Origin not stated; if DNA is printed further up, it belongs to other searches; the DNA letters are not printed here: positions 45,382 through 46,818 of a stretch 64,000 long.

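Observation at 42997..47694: Six-gene operon mixing aromatic ring-cleavage-type and amino-acid-type enzymes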

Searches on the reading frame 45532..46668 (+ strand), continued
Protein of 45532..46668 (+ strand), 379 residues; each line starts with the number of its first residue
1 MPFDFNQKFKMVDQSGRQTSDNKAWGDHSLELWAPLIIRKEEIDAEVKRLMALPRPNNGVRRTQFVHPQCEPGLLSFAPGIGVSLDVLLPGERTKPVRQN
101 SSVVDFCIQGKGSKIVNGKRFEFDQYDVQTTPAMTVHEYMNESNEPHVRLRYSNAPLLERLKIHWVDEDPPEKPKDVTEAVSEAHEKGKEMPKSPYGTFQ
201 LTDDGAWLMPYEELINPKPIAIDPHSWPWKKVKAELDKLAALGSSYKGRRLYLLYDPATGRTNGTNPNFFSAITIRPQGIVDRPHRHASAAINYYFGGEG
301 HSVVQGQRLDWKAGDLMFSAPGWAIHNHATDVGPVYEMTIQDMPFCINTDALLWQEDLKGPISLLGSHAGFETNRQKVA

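Call 80: search_protein_families(library=pfam, proteins=[L046:91-603:-, L046:4449-5690:-, L046:5865-7136:+, L046:8511-9950:+, L046:11741-13258:+, L046:13272-14375:+, L046:14930-16393:+, L046:623-1600:-, L045:4049-4510:+, L054:7477-8025:+], max_evalue=0.001)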
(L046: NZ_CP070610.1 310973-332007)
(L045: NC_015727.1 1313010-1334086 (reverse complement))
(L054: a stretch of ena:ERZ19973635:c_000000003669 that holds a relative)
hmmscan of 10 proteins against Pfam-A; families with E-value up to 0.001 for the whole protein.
L046:91-603:- (170 aa): 1 family
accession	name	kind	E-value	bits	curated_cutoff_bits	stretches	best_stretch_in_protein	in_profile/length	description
PF01613.24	Flavin_Reduct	-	7.3e-37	127.3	27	1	20-160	1-150/153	Flavin reductase like domain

L046:4449-5690:- (413 aa): 1 family
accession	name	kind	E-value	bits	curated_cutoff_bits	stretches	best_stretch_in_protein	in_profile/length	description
PF00296.26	Bac_luciferase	-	1.7e-57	195.6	27.9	1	63-372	14-313/314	Luciferase-like monooxygenase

L046:5865-7136:+ (423 aa): 1 family
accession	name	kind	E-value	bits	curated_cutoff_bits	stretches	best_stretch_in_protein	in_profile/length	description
PF00067.27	p450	-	2.5e-28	99.5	22.8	1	220-386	234-430/462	Cytochrome P450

L046:8511-9950:+ (479 aa): 2 families
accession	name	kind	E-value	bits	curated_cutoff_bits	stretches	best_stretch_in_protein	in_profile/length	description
PF00083.30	Sugar_tr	-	6.7e-31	108.1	22.3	2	60-253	10-198/452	Sugar (and other) transporter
PF07690.21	MFS_1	-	4.3e-28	98.7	33.4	1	57-408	3-333/347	Major Facilitator Superfamily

L046:11741-13258:+ (505 aa): 1 family
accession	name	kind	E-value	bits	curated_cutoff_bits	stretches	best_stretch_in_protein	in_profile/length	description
PF01565.28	FAD_binding_4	-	2.5e-22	79.5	26.4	1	66-201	1-138/139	FAD binding domain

L046:13272-14375:+ (367 aa): 4 families
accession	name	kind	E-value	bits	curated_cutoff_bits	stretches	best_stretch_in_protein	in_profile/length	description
PF00106.31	adh_short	-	2.3e-38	132.1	26.6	1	6-194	1-187/195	short chain dehydrogenase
PF13561.12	adh_short_C2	-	2.9e-31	109.3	27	1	15-228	6-215/236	Enoyl-(Acyl carrier protein) reductase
PF03992.22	ABM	-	5.3e-10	39.8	23.1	1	271-339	7-76/78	Antibiotic biosynthesis monooxygenase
PF08659.16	KR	-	5.6e-06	26.8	22.6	1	7-117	2-116/180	KR domain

L046:14930-16393:+ (487 aa): 1 family
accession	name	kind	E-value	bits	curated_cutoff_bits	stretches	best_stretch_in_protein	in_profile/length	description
PF00171.27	Aldedh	-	2.1e-161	538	23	1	28-481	7-461/461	Aldehyde dehydrogenase family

L046:623-1600:- (325 aa): 1 family
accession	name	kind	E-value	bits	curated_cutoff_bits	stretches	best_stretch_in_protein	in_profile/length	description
PF01557.24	FAA_hydrolase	-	5.7e-62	209.6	23.9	1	121-324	2-213/214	Fumarylacetoacetate (FAA) hydrolase C-terminal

L045:4049-4510:+ (153 aa): 2 families
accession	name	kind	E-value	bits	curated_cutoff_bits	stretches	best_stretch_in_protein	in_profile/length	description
PF13577.12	SnoaL_4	-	1.4e-12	48.2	24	1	28-142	11-123/126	SnoaL-like domain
PF12680.13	SnoaL_2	-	0.00023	22.1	27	1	31-112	2-81/102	SnoaL-like domain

L054:7477-8025:+ (182 aa): 1 family
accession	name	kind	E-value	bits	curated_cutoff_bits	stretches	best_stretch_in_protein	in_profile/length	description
PF02627.25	CMD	-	0.00019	21.8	23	1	46-103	5-64/84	Carboxymuconolactone decarboxylase family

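Call 95: predict_structure(alignment_id=A3)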
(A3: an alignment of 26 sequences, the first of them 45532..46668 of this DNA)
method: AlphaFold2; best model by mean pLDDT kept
length: 379 residues; sequences in the alignment: 26
mean_pLDDT: 71.2   pTM: 0.77
mean pLDDT of the five models: 71.2, 66.4, 66.3, 64.9, 64.3
residues with pLDDT >= 90: 104; 70-90: 126; 50-70: 57; < 50: 92
segments of 3 or more residues with pLDDT < 50: 23-28, 174-201, 212-219, 246-267, 344-351, 366-379
pLDDT, mean of each block of 10 residues (from residue 1): 65 58 47 88 97 89 93 83 94 90 91 92 92 86 96 82 79 45 31 38 51 48 76 75 50 39 40 78 75 93 90 93 82 88 49 57 48 36
secondary structure, 60 per line:
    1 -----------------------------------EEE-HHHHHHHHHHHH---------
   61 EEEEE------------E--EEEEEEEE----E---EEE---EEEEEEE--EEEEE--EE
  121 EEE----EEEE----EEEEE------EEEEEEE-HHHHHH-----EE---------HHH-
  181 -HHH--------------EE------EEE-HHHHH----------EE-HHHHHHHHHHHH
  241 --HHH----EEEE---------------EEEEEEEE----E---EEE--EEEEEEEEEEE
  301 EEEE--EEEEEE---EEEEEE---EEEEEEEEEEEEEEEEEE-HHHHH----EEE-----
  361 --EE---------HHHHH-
elements in order: E36-38 H40-51 E61-65 E81-88 E97-99 E103-109 E112-116 E119-123 E128-131 E136-140 E147-153 H155-160 E207-209 H211-215 H229-240 E250-253 E269-276 E285-287 E290-304 E307-312 E316-321 E325-342 H344-348 E353-355 H374-378
